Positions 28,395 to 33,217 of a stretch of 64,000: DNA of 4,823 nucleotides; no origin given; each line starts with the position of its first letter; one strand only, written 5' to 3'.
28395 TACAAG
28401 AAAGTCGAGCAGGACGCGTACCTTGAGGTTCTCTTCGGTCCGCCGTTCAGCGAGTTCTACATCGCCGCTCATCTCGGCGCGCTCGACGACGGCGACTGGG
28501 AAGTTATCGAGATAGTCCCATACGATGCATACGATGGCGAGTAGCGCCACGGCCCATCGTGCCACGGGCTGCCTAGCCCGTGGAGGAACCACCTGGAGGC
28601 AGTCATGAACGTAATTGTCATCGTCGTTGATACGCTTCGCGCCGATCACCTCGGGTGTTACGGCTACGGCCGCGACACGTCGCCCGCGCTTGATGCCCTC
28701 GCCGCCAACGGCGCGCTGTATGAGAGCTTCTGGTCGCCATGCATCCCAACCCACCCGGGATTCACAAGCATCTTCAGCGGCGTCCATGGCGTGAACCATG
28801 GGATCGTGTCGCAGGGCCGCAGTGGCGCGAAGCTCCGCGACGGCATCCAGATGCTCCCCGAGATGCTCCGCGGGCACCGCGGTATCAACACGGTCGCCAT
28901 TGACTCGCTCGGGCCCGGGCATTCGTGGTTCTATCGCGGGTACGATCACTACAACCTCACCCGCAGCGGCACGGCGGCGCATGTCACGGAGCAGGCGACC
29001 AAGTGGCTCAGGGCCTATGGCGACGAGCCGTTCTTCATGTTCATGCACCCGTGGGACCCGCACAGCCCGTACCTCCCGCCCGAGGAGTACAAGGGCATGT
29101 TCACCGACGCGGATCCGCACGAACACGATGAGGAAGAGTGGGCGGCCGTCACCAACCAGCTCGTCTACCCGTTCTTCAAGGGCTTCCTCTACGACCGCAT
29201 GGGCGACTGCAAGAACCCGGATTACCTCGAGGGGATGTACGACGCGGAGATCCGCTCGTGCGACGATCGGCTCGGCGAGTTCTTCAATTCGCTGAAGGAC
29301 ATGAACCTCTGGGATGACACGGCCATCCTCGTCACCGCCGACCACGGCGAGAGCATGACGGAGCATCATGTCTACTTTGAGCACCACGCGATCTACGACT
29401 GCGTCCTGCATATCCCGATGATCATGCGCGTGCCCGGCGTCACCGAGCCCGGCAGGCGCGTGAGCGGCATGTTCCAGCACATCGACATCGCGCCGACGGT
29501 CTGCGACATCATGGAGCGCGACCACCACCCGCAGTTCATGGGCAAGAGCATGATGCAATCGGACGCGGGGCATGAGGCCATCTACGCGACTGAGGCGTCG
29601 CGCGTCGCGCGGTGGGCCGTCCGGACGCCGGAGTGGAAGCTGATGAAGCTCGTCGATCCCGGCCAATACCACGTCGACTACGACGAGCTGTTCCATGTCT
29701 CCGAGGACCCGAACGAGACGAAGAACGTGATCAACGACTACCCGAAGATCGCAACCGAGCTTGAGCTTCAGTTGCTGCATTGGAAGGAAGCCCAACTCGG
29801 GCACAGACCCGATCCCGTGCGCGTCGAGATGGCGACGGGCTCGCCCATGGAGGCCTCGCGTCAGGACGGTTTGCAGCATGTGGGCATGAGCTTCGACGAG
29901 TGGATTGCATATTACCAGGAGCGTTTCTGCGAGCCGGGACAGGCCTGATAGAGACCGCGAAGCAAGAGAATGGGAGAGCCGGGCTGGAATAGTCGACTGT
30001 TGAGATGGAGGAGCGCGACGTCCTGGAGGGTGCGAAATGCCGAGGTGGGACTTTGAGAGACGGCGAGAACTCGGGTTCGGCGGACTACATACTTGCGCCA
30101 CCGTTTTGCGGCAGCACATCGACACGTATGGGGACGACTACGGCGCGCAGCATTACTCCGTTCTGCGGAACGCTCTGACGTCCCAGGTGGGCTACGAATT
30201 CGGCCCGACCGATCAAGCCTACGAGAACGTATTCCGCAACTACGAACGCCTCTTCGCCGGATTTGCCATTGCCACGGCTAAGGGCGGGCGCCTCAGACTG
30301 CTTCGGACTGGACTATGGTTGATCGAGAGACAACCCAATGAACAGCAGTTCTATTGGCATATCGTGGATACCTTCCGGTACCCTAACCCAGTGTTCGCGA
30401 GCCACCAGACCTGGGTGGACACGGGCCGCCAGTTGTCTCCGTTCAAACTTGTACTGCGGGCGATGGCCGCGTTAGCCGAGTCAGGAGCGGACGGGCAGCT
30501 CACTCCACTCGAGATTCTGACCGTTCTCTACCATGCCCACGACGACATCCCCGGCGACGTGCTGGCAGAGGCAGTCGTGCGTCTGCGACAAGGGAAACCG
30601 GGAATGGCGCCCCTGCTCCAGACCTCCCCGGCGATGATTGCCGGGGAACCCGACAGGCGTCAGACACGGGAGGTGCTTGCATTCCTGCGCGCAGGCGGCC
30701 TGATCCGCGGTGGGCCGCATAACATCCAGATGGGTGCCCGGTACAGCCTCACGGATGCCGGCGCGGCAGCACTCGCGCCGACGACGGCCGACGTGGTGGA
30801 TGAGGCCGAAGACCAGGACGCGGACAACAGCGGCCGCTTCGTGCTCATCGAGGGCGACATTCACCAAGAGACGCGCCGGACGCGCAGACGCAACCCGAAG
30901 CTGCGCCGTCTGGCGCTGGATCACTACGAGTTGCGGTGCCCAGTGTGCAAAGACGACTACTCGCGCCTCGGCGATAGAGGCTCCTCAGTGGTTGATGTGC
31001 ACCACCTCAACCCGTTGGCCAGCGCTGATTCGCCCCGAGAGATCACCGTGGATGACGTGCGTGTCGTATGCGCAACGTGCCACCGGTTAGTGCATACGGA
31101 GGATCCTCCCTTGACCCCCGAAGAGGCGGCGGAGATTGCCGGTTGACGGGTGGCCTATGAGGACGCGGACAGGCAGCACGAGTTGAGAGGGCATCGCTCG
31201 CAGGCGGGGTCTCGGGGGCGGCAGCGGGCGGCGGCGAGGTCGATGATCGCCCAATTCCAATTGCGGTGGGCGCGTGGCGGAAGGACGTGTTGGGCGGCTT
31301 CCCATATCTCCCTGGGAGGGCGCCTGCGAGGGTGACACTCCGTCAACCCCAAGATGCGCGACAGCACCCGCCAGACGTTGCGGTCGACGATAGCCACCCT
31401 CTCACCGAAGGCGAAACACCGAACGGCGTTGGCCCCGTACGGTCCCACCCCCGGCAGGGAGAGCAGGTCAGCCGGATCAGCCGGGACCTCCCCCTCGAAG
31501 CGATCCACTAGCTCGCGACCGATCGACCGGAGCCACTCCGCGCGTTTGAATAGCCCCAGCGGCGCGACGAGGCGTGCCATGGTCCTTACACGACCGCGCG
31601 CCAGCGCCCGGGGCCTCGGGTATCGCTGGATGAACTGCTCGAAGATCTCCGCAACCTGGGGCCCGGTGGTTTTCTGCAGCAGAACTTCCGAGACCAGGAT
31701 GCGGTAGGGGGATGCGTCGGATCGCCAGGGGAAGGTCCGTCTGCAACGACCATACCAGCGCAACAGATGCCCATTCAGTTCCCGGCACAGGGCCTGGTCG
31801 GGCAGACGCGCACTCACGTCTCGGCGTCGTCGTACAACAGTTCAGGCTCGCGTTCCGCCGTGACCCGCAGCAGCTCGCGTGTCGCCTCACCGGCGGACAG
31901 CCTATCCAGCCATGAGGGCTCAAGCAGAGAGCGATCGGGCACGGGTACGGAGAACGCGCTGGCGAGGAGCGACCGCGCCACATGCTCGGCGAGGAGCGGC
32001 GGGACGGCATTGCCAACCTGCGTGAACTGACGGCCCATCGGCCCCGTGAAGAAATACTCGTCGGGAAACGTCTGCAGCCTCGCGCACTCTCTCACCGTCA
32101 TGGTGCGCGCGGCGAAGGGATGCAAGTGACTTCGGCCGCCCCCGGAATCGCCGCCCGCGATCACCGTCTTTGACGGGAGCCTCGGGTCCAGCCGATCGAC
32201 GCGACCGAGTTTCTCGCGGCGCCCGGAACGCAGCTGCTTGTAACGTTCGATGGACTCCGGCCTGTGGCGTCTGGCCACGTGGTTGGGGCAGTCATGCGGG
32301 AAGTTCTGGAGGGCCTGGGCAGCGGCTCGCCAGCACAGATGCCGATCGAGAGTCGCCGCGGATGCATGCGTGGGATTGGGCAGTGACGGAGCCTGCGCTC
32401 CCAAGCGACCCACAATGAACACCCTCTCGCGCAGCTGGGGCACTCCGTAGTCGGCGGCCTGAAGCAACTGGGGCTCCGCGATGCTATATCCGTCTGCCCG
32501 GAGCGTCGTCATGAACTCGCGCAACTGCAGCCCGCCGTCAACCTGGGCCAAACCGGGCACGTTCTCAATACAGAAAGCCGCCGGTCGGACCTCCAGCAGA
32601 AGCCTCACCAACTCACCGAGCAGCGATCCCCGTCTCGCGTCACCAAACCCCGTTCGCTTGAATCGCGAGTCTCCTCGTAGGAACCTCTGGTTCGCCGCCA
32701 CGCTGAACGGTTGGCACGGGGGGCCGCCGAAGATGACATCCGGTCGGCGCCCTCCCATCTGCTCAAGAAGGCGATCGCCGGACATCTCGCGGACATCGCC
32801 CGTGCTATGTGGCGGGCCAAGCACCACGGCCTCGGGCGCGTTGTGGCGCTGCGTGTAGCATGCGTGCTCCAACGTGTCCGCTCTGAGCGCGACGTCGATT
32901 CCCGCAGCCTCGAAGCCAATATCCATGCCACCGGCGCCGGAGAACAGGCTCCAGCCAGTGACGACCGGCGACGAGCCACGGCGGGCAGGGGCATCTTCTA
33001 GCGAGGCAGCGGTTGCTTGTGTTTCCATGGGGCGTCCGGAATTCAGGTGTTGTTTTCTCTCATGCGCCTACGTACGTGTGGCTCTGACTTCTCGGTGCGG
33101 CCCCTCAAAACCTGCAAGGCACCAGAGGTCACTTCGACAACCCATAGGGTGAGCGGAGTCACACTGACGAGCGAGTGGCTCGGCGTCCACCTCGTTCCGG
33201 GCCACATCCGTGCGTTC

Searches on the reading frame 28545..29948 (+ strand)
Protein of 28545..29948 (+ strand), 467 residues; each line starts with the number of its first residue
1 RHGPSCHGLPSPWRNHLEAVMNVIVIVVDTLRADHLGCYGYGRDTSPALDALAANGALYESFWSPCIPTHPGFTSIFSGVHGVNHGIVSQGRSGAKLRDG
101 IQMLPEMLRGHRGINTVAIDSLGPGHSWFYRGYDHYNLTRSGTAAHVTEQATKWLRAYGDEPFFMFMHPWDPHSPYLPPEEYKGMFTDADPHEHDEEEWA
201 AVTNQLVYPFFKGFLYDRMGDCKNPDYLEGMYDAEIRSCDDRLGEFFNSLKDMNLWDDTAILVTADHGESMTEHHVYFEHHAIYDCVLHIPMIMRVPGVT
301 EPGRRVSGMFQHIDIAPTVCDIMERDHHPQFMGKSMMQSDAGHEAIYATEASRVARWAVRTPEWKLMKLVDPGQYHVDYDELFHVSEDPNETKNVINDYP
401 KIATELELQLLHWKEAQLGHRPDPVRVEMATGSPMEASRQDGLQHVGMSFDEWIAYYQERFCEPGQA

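Call 15: search_protein_families(library=pfam, proteins=[window:28545-29948:+], max_evalue=0.001)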
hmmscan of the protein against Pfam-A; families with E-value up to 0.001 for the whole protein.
window:28545-29948:+ (467 aa): 3 families
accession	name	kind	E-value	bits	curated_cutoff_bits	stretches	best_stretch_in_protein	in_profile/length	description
PF00884.28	Sulfatase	-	4.4e-41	141.6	25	1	22-323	2-299/301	Sulfatase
PF16347.10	SGSH_C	-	2.4e-14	54.2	29.3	1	275-412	3-150/154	N-sulphoglucosamine sulphohydrolase, C-terminal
PF01663.27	Phosphodiest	-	4.5e-13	50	23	1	23-279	1-233/342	Type I phosphodiesterase / nucleotide pyrophosphatase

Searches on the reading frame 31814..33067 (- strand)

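Call 15: search_protein_families(library=pfam, proteins=[window:31814-33067:-], max_evalue=0.001)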
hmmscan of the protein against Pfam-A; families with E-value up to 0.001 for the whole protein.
window:31814-33067:- (417 aa): 1 family
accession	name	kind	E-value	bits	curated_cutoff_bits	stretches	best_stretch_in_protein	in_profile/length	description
PF00145.23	DNA_methylase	-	4.2e-55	187.9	22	1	39-367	4-322/324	C-5 cytosine-specific DNA methylase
